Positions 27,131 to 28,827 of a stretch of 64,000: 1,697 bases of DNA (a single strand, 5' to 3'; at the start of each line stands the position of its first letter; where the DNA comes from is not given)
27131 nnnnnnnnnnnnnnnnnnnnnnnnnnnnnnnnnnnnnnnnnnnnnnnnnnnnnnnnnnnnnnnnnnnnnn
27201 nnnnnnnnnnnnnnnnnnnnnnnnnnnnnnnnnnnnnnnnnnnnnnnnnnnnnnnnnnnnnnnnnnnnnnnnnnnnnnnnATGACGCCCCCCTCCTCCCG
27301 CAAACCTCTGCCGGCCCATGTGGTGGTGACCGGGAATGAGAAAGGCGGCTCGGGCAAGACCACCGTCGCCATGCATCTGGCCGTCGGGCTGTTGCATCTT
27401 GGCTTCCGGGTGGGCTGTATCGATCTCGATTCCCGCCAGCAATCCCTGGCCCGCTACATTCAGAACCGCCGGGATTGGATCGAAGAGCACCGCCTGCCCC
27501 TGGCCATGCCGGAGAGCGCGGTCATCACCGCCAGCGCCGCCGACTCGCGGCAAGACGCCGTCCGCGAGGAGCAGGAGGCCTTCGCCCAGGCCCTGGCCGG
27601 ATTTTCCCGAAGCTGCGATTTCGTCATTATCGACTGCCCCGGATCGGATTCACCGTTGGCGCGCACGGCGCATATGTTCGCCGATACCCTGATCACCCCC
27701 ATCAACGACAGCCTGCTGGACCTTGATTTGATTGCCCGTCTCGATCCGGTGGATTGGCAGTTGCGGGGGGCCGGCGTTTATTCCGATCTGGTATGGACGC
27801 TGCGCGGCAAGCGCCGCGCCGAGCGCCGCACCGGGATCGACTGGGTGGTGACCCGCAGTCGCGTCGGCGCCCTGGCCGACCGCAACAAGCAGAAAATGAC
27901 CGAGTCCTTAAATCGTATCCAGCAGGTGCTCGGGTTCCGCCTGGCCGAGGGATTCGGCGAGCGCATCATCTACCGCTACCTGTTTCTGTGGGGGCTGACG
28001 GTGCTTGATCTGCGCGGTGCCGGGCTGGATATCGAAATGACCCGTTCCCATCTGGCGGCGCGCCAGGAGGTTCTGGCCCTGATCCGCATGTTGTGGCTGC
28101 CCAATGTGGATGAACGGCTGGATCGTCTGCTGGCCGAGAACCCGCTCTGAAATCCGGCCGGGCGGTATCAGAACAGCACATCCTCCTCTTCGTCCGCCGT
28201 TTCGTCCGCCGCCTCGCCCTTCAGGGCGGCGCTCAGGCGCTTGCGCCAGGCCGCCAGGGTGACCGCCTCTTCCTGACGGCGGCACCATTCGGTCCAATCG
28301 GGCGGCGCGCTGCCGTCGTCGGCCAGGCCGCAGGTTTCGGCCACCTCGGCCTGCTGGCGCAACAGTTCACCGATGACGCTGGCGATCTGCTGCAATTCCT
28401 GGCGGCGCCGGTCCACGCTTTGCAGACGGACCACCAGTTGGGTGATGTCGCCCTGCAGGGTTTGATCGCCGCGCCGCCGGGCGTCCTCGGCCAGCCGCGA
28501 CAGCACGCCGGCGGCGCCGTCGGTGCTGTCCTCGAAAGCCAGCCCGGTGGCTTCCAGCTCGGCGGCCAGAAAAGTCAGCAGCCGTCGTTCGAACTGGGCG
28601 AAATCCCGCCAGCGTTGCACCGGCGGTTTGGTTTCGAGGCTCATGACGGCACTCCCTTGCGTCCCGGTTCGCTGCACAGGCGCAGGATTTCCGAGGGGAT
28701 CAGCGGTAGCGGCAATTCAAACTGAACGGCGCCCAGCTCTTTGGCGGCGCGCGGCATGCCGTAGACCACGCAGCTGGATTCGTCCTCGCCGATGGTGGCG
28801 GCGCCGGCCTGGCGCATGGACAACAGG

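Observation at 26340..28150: Unknown 314-aa protein translationally coupled to a MipZ/ParA-type ATPase beside a che cluster with a soluble receptor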

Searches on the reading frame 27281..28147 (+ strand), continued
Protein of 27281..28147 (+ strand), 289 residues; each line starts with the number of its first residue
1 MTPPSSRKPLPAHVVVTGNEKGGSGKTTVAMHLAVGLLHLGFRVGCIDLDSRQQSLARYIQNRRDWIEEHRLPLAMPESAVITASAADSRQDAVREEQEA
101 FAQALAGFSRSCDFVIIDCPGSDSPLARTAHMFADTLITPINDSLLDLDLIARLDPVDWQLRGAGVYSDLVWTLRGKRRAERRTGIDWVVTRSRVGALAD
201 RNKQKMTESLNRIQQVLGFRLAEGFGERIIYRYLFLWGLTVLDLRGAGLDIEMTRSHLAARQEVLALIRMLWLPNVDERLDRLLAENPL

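Call 32: search_solved_structures(query=window:27281-28147:+, show_alignments=1, max_evalue=1e-10)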
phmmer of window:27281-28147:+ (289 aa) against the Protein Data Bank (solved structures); distinct sequences matched with E-value up to 1e-10: 3.
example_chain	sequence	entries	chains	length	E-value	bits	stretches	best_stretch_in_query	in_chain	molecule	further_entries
2xj4_A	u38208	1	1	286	2.6e-62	214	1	13-273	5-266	MIPZ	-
2xit_A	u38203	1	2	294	2.8e-62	213.9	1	13-273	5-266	MIPZ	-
2xj9_A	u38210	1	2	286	3.4e-61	210.3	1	13-273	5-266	MIPZ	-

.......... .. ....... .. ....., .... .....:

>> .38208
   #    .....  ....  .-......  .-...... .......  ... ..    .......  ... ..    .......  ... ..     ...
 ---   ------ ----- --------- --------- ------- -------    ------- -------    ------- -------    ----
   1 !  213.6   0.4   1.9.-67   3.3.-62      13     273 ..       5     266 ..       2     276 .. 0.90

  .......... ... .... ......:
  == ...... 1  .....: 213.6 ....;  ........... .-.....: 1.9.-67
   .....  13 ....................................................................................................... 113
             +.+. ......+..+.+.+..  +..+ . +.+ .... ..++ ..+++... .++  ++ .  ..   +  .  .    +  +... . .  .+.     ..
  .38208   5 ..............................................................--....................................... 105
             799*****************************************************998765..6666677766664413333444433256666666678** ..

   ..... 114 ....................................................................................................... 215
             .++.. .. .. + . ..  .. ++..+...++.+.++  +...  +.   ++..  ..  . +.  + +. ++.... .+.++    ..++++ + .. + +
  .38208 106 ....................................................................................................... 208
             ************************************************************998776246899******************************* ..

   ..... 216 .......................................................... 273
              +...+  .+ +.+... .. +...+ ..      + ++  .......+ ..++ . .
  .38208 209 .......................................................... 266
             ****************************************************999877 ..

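Call 45: find_encoding_contigs(protein=P0067, flank=10000, max_places=1)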
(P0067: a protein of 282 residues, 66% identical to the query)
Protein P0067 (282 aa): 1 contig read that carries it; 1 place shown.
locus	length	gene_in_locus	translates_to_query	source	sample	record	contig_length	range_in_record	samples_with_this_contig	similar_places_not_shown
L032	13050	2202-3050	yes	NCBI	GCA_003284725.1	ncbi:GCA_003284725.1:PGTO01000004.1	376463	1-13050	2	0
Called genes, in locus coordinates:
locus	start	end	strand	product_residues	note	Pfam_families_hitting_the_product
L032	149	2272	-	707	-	PF08447:PAS_3, PF00989:PAS, PF13188:PAS_8 (faint), PF08448:PAS_4, PF13426:PAS_9, PF00512:HisKA (weak), PF02518:HATPase_c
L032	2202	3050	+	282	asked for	PF01656:CbiA, PF09140:MipZ, PF10609:ParA, PF13614:AAA_31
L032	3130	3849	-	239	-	PF20582:UPF0758_N (weak), PF04002:RadC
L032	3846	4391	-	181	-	PF14557:AphA_like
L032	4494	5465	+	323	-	PF06258:Mito_fiss_Elm1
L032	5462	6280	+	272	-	PF00089:Trypsin, PF13365:Trypsin_2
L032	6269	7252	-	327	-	PF00072:Response_reg, PF00990:GGDEF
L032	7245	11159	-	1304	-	PF02743:dCache_1, PF00989:PAS (faint), PF08448:PAS_4, PF08447:PAS_3, PF00512:HisKA, PF02518:HATPase_c, PF00072:Response_reg, PF01627:Hpt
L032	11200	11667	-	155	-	-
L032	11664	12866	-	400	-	PF13088:BNR_2 (faint)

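Call 50: find_encoding_contigs(protein=P0005, flank=10000, max_places=2)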
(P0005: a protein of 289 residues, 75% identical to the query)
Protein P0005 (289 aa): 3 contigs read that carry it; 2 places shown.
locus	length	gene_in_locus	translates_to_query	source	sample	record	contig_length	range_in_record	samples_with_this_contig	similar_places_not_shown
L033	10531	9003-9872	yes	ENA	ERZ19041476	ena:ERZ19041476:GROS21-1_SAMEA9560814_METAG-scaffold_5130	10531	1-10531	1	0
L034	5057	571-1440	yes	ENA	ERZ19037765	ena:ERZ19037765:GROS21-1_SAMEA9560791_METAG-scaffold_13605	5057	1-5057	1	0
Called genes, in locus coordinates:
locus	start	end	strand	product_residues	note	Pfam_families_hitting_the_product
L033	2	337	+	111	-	?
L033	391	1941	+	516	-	PF03929:PepSY_TM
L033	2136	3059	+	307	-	PF19307:SrpI-like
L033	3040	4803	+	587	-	PF00155:Aminotran_1_2, PF00266:Aminotran_5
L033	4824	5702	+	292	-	PF06426:SATase_N, PF00132:Hexapep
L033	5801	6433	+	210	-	PF12844:HTH_19 (weak), PF13560:HTH_31, PF01381:HTH_3, PF07883:Cupin_2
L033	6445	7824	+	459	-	PF01266:DAO, PF07992:Pyr_redox_2 (weak), PF13450:NAD_binding_8 (weak), PF13454:NAD_binding_9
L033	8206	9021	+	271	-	-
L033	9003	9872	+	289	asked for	PF01656:CbiA (weak), PF09140:MipZ, PF10609:ParA (weak), PF13614:AAA_31 (weak)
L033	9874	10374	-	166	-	-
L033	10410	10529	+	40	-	?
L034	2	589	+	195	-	?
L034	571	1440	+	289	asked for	PF01656:CbiA (weak), PF09140:MipZ, PF10609:ParA (weak), PF13614:AAA_31 (weak)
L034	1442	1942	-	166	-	-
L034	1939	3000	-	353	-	PF00072:Response_reg, PF01339:CheB_methylest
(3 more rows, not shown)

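Call 51: find_encoding_contigs(protein=P0007, flank=10000, max_places=1)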
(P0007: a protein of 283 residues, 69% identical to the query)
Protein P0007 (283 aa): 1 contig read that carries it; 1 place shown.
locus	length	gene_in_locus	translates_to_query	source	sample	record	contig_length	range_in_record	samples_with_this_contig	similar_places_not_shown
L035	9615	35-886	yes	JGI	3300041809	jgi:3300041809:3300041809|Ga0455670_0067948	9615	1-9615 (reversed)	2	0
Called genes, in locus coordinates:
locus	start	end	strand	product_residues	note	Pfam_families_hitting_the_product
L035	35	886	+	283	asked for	PF01656:CbiA, PF09140:MipZ, PF10609:ParA, PF13614:AAA_31 (weak)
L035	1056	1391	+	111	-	-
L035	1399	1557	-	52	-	PF01724:DUF29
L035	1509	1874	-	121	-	PF01724:DUF29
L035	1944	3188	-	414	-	PF13439:Glyco_transf_4, PF00534:Glycos_transf_1, PF20706:GT4-conflict, PF13692:Glyco_trans_1_4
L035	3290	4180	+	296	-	PF00351:Biopterin_H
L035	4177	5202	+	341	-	PF13468:Glyoxalase_3 (faint), PF14696:Glyoxalase_5, PF00903:Glyoxalase, PF13669:Glyoxalase_4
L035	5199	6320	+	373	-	PF20510:HgmA_N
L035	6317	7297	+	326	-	PF18288:FAA_hydro_N_2, PF01557:FAA_hydrolase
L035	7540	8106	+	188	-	-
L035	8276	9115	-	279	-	PF00583:Acetyltransf_1, PF13673:Acetyltransf_10, PF13508:Acetyltransf_7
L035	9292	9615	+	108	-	?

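Call 87: find_related_loci(query=window:27281-28147:+, collection=metagenome_contigs, flank=10000)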
Query window:27281-28147:+ (289 aa) in metagenome_contigs; peptide patterns used: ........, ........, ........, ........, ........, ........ (x = any residue, [..] = any of these).
600 stretches matched a pattern (row limit reached: there are more); 49 encode a relative of the query (tblastn E <= 1e-3); 49 distinct loci.
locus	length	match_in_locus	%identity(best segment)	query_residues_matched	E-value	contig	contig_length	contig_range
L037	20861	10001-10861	92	3-289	8e-177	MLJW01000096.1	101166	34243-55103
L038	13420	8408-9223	67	12-283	4e-114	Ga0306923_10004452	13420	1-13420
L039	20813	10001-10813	67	12-282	2e-111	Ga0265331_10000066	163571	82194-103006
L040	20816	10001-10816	67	12-283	1e-109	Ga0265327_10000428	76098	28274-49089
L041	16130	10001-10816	63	12-283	9e-105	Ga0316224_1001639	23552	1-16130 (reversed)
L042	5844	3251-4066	55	12-283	3e-97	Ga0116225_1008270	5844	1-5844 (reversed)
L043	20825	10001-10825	49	14-288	2e-84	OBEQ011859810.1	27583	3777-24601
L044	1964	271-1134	48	5-287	3e-84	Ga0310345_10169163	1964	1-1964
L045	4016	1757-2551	43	11-275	4e-76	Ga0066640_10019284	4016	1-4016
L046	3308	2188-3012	44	1-274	2e-73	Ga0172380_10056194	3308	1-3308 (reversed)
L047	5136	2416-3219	49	8-274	1e-72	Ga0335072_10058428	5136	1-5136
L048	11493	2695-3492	43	10-276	8e-72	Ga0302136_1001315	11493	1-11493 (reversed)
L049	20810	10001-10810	45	4-276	2e-71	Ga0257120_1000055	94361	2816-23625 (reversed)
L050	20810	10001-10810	45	4-276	2e-71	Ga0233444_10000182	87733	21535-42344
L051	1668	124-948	44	1-274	4e-74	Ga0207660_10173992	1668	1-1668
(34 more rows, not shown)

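Call 90: search_protein_families(library=pfam, proteins=[L042:368-1381:+, L042:1440-1937:+, L042:1693-2625:+, L042:2603-3211:+, L042:3230-4069:+, L042:4230-4691:-, L042:4777-5679:+, L042:4760-5128:+], max_evalue=0.001)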
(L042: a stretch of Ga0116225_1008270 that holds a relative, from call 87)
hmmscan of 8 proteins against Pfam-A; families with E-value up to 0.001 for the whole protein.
L042:368-1381:+ (337 aa): 2 families
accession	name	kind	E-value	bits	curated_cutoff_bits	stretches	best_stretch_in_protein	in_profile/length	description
PF00990.26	GGDEF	-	8.8e-48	162.5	23.8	1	152-283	2-132/161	Diguanylate cyclase, GGDEF domain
PF00072.30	Response_reg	-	1.6e-23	83.4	30.2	1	25-134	2-110/111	Response regulator receiver domain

L042:1440-1937:+ (165 aa): 1 family
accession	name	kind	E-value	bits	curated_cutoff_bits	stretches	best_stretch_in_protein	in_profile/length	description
PF02452.23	PemK_toxin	-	7.3e-10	39.5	23.1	1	9-69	17-79/109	PemK-like, MazF-like toxin of type II toxin-antitoxin system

L042:1693-2625:+ (310 aa): 2 families
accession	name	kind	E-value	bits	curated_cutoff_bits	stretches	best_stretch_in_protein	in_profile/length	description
PF01584.24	CheW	-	4.2e-13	49.5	23.5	1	216-295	49-133/138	CheW-like domain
PF01627.28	Hpt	-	8.5e-13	48.8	24.6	1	37-129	2-83/84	Hpt domain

L042:2603-3211:+ (202 aa): 1 family
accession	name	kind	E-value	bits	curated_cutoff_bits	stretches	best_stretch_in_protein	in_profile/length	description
PF03975.18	CheD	-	2e-23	83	25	1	68-168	1-107/108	CheD chemotactic sensory transduction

L042:3230-4069:+ (279 aa): 5 families
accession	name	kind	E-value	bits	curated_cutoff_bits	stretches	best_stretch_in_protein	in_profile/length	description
PF09140.17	MipZ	-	3.4e-96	322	20.7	1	9-270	1-261/262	ATPase MipZ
PF13614.12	AAA_31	-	1.6e-13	51.4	27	1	9-60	2-52/177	AAA domain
PF01656.29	CbiA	-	3.1e-09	37.3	25.4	1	11-107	1-54/125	CobQ/CobB/MinD/ParA nucleotide binding domain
PF10609.15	ParA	-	4.6e-08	33.2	27.1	1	8-116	3-120/246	NUBPL iron-transfer P-loop NTPase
PF06564.18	CBP_BcsQ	-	0.00049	20.1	21.3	0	13-134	6-142/234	Cellulose biosynthesis protein BcsQ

L042:4230-4691:- (153 aa): 0 families

L042:4777-5679:+ (300 aa): 1 family
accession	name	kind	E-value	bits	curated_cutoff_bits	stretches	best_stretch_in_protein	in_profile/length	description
PF02371.22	Transposase_20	-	9.8e-05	23.1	21.3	1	45-96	4-56/87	Transposase IS116/IS110/IS902 family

L042:4760-5128:+ (122 aa): 0 families

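Call 98: find_encoding_contigs(protein=P0111, flank=10000, max_places=1)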
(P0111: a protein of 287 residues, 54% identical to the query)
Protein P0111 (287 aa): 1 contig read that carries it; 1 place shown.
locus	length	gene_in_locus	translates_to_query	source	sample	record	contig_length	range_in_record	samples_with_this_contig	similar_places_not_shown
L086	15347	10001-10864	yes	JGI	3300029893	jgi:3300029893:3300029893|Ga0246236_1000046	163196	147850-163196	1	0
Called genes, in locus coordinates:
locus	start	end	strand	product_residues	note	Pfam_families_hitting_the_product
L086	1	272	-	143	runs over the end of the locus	PF00072:Response_reg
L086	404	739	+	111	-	-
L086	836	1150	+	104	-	PF13466:STAS_2, PF01740:STAS (weak)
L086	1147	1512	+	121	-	PF00072:Response_reg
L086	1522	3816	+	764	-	PF01627:Hpt, PF02895:H-kinase_dim, PF02518:HATPase_c, PF01584:CheW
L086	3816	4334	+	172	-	PF01584:CheW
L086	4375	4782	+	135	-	PF08376:NIT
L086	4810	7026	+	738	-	PF08376:NIT, PF00672:HAMP (weak), PF13188:PAS_8 (faint), PF18947:HAMP_2, PF00015:MCPsignal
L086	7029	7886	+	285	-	PF03705:CheR_N, PF01739:CheR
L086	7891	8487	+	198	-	PF03975:CheD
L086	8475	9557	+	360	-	PF00072:Response_reg, PF01339:CheB_methylest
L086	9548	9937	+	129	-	PF00072:Response_reg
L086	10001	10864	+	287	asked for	PF09140:MipZ, PF10609:ParA (weak), PF13614:AAA_31, PF01656:CbiA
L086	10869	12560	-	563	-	PF08448:PAS_4 (faint), PF00672:HAMP, PF00989:PAS (weak), PF13188:PAS_8 (weak), PF13426:PAS_9 (weak), PF00990:GGDEF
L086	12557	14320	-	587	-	PF00672:HAMP, PF00989:PAS (weak), PF13188:PAS_8 (weak), PF08448:PAS_4 (weak), PF13426:PAS_9 (weak), PF00990:GGDEF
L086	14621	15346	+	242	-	?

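Call 101: search_protein_families(library=pfam, proteins=[L043:4731-7166:-, L043:7182-8360:-, L043:8494-9423:-, L043:9545-9901:-, L043:10847-11236:-, L043:11357-12382:+, L043:12389-13330:-, L043:13329-14078:+, L043:5778-8408:+], max_evalue=0.001)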
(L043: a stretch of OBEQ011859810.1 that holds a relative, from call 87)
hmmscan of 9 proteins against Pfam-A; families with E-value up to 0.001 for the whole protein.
L043:4731-7166:- (811 aa): 6 families
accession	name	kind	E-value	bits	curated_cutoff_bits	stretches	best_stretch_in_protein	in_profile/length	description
PF01580.24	FtsK_SpoIIIE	-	7.5e-70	235.2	24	1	425-644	2-221/221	FtsK/SpoIIIE family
PF17854.6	FtsK_alpha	-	1.4e-30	105.9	22.9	1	317-417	1-101/101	FtsK alpha domain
PF09397.16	FtsK_gamma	-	1.8e-27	95.3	30.6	1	746-806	2-62/63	Ftsk gamma domain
PF13491.11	FtsK_4TM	-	5.5e-19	68.9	23.1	1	25-160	2-136/171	4TM region of DNA translocase FtsK/SpoIIIE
PF01935.23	DUF87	-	0.00013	22.5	23.2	1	453-501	13-60/220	Helicase HerA, central domain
PF12846.13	AAA_10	-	0.00017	21.2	27.5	0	459-503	19-59/362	AAA-like domain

L043:7182-8360:- (392 aa): 1 family
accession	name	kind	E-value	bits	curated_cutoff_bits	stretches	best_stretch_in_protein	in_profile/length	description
PF00155.27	Aminotran_1_2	-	2.7e-39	135.8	19.7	1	31-388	5-361/361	Aminotransferase class I and II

L043:8494-9423:- (309 aa): 1 family
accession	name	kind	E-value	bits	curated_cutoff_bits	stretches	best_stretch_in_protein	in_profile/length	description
PF21205.3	Rep3_C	-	8.4e-12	45.6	21.1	1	222-281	1-59/59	Initiator Rep protein, WH2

L043:9545-9901:- (118 aa): 0 families

L043:10847-11236:- (129 aa): 1 family
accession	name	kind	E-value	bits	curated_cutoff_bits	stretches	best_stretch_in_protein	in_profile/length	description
PF01814.28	Hemerythrin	-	1.4e-16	61.6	25.3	1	13-124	4-124/127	Hemerythrin HHE cation binding domain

L043:11357-12382:+ (341 aa): 1 family
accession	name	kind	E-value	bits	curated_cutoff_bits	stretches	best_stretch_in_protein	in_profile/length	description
PF00072.30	Response_reg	-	3.9e-13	50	30.2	1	22-135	1-109/111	Response regulator receiver domain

L043:12389-13330:- (313 aa): 1 family
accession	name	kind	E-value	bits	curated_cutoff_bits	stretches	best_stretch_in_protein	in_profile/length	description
PF01370.27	Epimerase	-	4.9e-06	26.6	20.9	0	120-230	112-239/240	NAD dependent epimerase/dehydratase family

L043:13329-14078:+ (249 aa): 8 families
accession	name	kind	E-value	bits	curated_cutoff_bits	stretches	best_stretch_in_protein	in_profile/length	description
PF07719.23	TPR_2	-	2.8e-11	43.1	27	0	162-194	1-33/34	Tetratricopeptide repeat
PF13371.12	TPR_9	-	7.8e-11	42.3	35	1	108-169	9-70/73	Tetratricopeptide repeat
PF13431.12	TPR_17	-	7.6e-08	32.5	24.4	0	187-216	4-33/34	Tetratricopeptide repeat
PF00515.34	TPR_1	-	2.4e-07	30.7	27.8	0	162-194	1-33/34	Tetratricopeptide repeat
PF13432.12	TPR_16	-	4.3e-07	30.7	32.7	2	133-182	2-51/65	Tetratricopeptide repeat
PF23914.1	TPR_CcmH_CycH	-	0.0001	22.6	42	1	140-229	62-154/158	Cytochrome c-type biogenesis protein H TPR domain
PF13181.12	TPR_8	-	0.00029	21.2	25.7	0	131-160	4-33/34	Tetratricopeptide repeat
PF14559.12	TPR_19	-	0.0004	21.1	25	0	175-232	4-61/68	Tetratricopeptide repeat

L043:5778-8408:+ (876 aa): 0 families

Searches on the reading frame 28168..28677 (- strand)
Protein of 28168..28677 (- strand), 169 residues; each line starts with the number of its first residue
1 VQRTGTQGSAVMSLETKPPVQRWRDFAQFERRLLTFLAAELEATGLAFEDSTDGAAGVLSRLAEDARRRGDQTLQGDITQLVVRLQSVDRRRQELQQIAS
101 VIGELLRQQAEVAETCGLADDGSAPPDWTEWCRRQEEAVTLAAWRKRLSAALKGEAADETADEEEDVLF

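Call 3: search_protein_families(library=pfam, proteins=[window:28168-28677:-], max_evalue=0.01)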
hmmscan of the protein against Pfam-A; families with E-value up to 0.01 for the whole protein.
window:28168-28677:- (169 aa): 0 families

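Call 4: search_protein_families(library=ncbifam, proteins=[window:28168-28677:-], max_evalue=0.01)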
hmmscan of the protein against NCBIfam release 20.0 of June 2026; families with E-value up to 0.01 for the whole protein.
window:28168-28677:- (169 aa): 0 families

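Call 84: search_protein_families(library=pfam, proteins=[window:28171-28644:-], max_evalue=10)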
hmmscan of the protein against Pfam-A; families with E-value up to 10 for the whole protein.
seq(158 aa): 1 family
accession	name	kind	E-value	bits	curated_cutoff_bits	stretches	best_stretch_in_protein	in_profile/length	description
PF21808.2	Dynamin-like_hel_bact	-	0.017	14.7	28.3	1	14-93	17-93/373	Bacterial dynamin-like protein, helical domain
